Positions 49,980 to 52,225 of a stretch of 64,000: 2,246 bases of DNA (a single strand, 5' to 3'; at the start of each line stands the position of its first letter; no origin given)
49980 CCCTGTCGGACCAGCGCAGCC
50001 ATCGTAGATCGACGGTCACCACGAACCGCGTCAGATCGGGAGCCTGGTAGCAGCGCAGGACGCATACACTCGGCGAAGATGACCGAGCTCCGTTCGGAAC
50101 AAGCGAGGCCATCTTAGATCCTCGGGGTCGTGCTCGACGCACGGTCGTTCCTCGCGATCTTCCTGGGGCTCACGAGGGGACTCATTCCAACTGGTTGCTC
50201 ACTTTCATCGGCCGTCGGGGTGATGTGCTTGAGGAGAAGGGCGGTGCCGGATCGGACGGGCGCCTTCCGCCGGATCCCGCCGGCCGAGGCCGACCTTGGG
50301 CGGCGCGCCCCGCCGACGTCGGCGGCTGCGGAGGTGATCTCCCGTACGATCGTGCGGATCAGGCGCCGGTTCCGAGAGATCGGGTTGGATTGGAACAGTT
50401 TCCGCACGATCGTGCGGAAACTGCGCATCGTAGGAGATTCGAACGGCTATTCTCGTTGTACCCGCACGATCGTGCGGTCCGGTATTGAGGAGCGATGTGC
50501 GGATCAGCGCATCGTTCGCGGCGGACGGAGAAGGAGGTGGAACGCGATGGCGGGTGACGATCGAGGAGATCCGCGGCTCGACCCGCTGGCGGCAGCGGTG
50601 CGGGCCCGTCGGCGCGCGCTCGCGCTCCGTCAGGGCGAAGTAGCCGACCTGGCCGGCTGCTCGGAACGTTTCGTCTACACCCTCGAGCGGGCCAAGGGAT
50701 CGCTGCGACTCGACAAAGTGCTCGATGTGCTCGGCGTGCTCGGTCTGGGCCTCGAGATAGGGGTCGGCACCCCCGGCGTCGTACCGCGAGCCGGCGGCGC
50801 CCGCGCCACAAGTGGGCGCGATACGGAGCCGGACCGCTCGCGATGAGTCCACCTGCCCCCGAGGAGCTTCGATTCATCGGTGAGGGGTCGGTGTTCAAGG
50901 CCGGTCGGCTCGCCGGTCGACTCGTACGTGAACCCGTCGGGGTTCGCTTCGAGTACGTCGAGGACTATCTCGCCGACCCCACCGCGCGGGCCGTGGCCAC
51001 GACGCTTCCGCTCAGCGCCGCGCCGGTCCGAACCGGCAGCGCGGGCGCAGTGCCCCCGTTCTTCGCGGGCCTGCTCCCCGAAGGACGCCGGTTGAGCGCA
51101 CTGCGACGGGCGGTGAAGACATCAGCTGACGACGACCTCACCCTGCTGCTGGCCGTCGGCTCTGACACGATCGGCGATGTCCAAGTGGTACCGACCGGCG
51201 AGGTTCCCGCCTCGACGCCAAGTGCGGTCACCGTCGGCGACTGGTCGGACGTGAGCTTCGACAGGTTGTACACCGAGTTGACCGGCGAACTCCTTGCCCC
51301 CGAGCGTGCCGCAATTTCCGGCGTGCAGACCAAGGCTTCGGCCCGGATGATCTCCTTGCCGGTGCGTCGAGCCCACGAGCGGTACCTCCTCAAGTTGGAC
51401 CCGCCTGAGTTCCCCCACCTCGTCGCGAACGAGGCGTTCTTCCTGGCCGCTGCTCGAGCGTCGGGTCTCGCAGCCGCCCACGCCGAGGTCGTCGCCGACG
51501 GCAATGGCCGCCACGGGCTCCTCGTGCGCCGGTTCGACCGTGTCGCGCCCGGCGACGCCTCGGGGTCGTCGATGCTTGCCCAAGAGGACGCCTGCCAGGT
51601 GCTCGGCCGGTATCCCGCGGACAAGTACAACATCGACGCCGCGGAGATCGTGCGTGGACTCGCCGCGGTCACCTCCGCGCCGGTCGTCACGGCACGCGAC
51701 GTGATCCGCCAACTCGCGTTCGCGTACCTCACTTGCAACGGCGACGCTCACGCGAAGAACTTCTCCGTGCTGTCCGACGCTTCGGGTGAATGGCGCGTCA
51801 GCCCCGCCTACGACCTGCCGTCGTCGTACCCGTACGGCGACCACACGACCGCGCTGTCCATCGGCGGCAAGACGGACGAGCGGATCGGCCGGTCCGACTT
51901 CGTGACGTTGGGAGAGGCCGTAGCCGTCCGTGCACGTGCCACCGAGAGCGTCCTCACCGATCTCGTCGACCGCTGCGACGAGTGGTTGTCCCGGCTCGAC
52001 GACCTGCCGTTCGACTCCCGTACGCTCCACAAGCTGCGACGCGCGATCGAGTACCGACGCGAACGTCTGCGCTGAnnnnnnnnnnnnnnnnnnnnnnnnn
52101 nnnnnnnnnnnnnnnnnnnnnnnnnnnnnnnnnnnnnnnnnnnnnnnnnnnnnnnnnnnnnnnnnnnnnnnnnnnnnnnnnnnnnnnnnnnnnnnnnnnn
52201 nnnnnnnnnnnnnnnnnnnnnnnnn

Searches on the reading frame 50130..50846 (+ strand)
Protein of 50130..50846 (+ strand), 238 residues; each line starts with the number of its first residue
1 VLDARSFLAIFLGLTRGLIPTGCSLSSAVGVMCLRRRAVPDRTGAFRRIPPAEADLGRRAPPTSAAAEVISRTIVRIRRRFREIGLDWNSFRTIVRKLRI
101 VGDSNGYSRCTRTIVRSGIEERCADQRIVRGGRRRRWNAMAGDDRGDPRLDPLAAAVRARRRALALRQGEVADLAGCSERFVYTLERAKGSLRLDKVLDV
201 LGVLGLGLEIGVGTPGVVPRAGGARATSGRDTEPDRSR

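Call 3: search_protein_families(library=pfam, proteins=[window:50130-50846:+], max_evalue=0.1)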
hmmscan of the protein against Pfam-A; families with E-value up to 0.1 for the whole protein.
window:50130-50846:+ (238 aa): 3 families
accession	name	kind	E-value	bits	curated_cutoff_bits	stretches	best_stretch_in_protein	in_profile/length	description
PF13560.12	HTH_31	-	3.4e-05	24.5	27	1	153-207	2-57/64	Helix-turn-helix domain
PF01381.28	HTH_3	-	0.0026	18.2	23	1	157-209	1-53/55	Helix-turn-helix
PF13744.12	HTH_37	-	0.036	14.3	27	1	153-212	19-79/80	Helix-turn-helix domain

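Call 4: search_protein_families(library=ncbifam, proteins=[window:50130-50846:+], max_evalue=0.1)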
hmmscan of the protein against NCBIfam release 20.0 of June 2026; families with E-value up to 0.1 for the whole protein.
window:50130-50846:+ (238 aa): 2 families
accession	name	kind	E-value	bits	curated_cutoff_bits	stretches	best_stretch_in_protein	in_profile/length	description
TIGR03070.1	couple_hipB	subfamily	5.3e-17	61.5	71.65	1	153-208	3-58/58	type II toxin-antitoxin system Y4mF family antitoxin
NF006015.0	PRK08154.1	subfamily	0.0057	15.8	204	1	140-192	18-70/314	anaerobic benzoate catabolism transcriptional regulator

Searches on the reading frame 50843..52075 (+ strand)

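Call 3: search_protein_families(library=pfam, proteins=[window:50843-52075:+], max_evalue=0.1)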
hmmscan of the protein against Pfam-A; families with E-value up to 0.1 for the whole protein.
window:50843-52075:+ (410 aa): 2 families
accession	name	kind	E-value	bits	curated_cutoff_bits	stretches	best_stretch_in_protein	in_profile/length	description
PF07804.18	HipA_C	-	2e-43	149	30.5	1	157-380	2-211/213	HipA-like C-terminal domain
PF13657.11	Couple_hipA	-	4.5e-20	72.5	22.5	1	17-115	3-98/99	HipA N-terminal domain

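Call 4: search_protein_families(library=ncbifam, proteins=[window:50843-52075:+], max_evalue=0.1)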
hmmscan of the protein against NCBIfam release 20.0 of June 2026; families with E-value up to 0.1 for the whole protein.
window:50843-52075:+ (410 aa): 2 families
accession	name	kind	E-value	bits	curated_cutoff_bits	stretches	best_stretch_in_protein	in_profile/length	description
TIGR03071.1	couple_hipA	domain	3.4e-21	75.3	27.8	1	21-116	8-101/101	HipA N-terminal domain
NF007297.0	PRK09775.1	equivalog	3.8e-09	35.8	401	1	193-325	245-369/446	type II toxin-antitoxin system HipA family toxin YjjJ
